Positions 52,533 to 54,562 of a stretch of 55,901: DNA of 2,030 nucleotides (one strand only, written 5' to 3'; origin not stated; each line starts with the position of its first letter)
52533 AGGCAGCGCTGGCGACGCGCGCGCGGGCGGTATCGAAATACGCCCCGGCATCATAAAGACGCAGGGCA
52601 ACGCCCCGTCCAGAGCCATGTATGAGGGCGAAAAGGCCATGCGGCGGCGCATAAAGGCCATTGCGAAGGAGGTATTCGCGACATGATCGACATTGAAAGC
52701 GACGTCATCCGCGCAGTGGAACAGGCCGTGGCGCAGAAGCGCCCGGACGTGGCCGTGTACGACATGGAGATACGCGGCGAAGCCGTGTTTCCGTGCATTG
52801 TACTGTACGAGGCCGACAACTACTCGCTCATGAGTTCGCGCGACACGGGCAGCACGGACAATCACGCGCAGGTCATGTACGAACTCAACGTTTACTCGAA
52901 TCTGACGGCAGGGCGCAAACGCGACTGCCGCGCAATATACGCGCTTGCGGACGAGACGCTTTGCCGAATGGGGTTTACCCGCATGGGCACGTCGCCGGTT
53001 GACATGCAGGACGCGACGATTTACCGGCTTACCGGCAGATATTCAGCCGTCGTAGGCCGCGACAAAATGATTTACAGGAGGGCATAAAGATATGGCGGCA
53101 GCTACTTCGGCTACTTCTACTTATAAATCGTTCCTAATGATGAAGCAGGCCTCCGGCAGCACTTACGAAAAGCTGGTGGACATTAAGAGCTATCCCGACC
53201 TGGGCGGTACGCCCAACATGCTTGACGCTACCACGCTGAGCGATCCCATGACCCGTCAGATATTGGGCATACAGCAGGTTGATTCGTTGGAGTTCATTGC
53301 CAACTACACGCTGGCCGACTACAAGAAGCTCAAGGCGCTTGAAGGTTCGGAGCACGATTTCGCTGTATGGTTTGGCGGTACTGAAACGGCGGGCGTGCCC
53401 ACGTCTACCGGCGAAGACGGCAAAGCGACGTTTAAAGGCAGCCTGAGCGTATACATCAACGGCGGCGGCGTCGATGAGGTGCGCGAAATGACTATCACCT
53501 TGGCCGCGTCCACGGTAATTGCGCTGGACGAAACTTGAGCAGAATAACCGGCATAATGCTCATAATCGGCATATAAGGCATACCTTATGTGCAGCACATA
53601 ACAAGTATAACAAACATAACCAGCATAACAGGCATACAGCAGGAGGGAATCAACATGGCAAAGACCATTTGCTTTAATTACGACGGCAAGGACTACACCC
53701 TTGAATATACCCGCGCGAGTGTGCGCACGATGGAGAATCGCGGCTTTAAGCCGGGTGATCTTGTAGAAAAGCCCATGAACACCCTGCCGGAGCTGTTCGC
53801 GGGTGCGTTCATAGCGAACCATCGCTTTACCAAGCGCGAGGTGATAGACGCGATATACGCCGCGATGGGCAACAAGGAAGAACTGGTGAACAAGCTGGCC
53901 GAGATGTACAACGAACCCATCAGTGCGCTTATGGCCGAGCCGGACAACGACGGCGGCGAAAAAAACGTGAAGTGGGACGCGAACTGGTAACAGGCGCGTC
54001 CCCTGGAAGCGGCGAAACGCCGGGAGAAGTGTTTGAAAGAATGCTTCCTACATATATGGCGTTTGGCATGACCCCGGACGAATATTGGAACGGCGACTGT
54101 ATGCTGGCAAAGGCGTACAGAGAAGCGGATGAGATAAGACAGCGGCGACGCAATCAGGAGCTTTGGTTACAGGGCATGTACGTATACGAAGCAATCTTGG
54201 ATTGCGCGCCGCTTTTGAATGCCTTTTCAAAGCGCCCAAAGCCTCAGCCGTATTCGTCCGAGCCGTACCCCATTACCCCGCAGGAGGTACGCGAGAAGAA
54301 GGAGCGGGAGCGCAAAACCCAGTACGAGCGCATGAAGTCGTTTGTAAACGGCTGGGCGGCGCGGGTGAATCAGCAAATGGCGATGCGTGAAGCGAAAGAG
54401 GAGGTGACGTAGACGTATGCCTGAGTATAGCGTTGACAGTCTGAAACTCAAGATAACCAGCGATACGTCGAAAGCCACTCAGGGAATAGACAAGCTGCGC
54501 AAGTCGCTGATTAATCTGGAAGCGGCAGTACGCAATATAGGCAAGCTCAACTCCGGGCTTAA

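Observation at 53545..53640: Partition-promoter repeat motif recurs as a 9-bp tandem array inside the tail operon (dispersed centromere-like sites?)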

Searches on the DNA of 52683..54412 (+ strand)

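Call 14: search_dna_similar(query=window:52683-54412:+, collection=phages, mode=distant, max_rows=20)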
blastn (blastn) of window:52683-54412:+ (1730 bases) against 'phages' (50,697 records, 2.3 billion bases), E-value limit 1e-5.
Records with a match: 1; places in all: 1; records where one place covers at least 80% of the query: 0.
Best place of each record, by identity: 60-80% 1.
By first word of the organism name: Bacteriophage 1.
By host as written in the record: - 1.
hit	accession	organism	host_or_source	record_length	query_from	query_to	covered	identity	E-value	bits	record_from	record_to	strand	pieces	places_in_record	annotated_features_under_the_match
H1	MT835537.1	Bacteriophage sp.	human fecal samples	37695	611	1259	23%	69.2%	3e-17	169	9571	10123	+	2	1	record has no annotation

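Call 15: search_dna_similar(query=window:52683-54412:+, collection=plasmids, mode=distant, max_rows=20)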
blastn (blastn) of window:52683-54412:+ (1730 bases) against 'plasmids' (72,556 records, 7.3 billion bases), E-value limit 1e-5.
No match.

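Call 70: search_rna_families(source=window, start=53300, end=53900, threshold=evalue, max_evalue=1)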
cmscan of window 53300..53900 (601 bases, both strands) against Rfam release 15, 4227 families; matches with E-value up to 1: 0.
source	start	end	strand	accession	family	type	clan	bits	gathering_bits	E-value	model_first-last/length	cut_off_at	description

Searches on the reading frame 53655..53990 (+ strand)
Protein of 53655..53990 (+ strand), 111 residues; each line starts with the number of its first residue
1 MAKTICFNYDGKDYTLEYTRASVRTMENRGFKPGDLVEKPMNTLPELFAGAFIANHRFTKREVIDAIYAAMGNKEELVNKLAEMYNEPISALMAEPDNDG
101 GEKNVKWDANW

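Call 12: search_protein_families(library=pfam, proteins=[window:53655-53990:+], max_evalue=0.01)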
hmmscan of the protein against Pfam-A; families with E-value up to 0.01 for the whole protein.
window:53655-53990:+ (111 aa): 1 family
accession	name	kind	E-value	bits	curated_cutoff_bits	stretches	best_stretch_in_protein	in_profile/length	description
PF16478.10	DUF5055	-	3.7e-39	133.6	25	1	1-102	1-102/105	Domain of unknown function (DUF5055)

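Call 13: search_protein_families(library=phrogs, proteins=[window:53655-53990:+], max_evalue=0.001)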
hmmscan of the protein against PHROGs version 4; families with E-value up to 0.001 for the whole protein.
window:53655-53990:+ (111 aa): 0 families
